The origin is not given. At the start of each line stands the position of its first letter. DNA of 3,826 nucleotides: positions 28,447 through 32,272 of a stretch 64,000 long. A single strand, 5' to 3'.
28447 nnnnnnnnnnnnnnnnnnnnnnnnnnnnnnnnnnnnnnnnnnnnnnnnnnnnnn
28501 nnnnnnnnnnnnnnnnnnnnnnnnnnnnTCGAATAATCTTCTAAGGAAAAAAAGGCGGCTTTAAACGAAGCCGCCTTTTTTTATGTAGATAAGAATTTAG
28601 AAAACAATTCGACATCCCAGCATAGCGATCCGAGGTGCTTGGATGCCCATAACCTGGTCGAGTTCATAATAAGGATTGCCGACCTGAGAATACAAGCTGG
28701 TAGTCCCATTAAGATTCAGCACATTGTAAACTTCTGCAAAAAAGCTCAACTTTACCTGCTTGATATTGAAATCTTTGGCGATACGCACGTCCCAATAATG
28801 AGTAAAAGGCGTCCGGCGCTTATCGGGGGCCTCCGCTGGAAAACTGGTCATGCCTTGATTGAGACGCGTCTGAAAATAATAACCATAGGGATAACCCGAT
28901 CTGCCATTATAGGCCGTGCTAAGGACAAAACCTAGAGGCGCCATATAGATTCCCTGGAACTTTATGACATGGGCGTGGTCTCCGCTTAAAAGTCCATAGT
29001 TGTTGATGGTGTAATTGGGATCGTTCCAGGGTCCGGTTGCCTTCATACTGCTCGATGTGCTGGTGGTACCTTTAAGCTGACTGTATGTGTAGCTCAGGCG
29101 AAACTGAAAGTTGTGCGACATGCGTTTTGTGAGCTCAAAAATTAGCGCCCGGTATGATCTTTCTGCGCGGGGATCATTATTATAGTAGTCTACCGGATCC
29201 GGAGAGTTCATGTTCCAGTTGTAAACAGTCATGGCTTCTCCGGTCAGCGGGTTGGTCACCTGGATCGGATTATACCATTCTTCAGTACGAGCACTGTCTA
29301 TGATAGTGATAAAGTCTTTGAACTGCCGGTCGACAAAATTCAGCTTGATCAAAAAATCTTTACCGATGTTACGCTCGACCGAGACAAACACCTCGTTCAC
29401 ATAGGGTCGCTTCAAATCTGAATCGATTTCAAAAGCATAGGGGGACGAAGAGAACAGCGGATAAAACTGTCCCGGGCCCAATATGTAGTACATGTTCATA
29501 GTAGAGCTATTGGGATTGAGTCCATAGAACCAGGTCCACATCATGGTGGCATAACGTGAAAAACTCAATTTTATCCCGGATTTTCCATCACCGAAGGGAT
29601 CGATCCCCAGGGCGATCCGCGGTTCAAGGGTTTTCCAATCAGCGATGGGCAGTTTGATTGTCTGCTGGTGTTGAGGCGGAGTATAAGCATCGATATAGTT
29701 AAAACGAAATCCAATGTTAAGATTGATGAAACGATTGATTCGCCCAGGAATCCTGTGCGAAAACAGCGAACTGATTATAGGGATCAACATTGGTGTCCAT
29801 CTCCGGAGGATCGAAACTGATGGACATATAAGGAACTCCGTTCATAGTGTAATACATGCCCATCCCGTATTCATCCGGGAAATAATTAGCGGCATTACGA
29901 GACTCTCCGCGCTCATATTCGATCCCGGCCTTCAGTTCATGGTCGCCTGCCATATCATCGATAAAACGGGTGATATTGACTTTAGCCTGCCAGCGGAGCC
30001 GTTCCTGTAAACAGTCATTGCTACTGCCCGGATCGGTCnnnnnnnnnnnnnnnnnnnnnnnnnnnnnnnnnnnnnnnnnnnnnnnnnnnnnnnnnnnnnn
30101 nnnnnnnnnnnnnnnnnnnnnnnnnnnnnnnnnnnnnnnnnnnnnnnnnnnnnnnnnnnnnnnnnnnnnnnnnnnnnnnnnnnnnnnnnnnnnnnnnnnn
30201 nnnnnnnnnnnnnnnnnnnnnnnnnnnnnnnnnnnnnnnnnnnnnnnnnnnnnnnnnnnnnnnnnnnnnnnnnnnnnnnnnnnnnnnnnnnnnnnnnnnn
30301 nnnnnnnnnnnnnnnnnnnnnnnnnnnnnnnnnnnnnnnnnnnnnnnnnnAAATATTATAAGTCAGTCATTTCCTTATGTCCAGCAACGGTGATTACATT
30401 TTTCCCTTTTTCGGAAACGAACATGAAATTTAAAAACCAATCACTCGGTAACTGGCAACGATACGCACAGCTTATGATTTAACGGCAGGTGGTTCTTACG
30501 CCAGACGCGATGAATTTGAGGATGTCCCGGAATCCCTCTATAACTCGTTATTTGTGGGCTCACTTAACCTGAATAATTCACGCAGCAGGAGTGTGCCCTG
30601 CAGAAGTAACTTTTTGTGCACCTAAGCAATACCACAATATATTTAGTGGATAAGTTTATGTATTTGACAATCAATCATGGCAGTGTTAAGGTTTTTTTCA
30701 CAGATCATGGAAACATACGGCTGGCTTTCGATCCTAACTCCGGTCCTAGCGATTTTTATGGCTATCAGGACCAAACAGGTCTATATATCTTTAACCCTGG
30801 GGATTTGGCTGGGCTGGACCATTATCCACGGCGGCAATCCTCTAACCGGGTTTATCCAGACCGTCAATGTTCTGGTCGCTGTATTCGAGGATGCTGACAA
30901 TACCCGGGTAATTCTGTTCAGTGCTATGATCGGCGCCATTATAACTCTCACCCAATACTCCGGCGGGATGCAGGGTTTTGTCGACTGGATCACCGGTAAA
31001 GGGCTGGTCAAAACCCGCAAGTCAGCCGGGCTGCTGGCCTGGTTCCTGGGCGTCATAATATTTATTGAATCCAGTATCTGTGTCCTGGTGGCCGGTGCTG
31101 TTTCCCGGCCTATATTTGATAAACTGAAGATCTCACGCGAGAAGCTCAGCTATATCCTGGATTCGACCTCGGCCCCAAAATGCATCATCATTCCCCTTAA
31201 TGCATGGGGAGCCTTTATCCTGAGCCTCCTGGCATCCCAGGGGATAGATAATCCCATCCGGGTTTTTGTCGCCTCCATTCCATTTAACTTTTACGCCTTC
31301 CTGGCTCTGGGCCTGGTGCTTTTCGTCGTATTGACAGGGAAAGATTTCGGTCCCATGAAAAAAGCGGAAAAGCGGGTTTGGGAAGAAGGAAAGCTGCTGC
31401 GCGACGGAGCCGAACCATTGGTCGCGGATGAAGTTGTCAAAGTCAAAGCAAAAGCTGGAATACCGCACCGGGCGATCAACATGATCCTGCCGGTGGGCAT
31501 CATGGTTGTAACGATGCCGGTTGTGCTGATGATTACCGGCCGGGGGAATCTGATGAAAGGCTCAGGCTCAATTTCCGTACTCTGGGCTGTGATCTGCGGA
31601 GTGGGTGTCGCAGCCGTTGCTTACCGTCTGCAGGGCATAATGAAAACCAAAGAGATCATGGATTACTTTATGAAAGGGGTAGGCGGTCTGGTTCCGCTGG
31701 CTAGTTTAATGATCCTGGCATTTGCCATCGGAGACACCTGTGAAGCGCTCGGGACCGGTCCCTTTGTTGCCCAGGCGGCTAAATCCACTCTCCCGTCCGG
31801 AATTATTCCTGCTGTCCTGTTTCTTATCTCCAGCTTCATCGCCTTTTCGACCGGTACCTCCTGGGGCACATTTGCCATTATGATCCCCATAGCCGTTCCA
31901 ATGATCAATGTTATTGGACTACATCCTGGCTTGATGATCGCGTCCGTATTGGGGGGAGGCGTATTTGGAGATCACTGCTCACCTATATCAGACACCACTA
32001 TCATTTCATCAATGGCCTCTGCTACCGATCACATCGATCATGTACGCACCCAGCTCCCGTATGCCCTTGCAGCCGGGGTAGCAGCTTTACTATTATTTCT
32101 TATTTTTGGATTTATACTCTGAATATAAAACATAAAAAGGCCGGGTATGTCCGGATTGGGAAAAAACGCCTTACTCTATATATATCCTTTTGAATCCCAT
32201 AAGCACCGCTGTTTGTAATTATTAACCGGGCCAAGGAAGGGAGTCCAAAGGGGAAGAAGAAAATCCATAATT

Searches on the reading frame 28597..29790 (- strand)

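Call 3: search_protein_families(library=pfam, proteins=[window:28597-29790:-], max_evalue=0.01)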
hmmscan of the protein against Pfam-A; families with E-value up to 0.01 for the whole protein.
window:28597-29790:- (397 aa): 1 family
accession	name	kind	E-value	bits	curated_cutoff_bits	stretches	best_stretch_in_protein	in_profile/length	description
PF25183.1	OMP_b-brl_4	-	2e-19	70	30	1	113-287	515-680/838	Outer membrane beta barrel domain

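Call 4: search_protein_families(library=ncbifam, proteins=[window:28597-29790:-], max_evalue=0.01)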
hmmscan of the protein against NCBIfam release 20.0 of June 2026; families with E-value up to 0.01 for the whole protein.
window:28597-29790:- (397 aa): 0 families

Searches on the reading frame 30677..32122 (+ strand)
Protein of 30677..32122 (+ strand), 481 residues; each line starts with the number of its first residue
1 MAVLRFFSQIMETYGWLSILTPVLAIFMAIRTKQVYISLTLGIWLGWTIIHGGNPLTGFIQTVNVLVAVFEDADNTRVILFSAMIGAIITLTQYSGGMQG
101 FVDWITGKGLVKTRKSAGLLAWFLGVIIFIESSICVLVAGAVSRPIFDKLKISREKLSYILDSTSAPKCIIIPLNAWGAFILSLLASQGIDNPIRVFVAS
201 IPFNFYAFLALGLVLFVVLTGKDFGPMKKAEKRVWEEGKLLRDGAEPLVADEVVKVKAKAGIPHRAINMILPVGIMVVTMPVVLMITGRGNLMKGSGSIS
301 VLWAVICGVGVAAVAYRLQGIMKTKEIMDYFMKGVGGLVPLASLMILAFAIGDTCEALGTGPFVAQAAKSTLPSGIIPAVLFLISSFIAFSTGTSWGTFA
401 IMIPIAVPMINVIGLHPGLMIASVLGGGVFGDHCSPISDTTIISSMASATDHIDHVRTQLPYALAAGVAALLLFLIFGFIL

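Call 75: search_protein_families(library=pfam, proteins=[window:30677-32122:+], max_evalue=0.00001)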
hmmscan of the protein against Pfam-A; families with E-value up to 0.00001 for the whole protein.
window:30677-32122:+ (481 aa): 2 families
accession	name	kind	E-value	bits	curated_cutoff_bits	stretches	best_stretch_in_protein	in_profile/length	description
PF03553.21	Na_H_antiporter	-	7.4e-51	173.7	23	1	181-479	18-303/303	Na+/H+ antiporter family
PF03606.21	DcuC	-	8e-06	25.1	23.1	1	276-441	254-423/461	C4-dicarboxylate anaerobic carrier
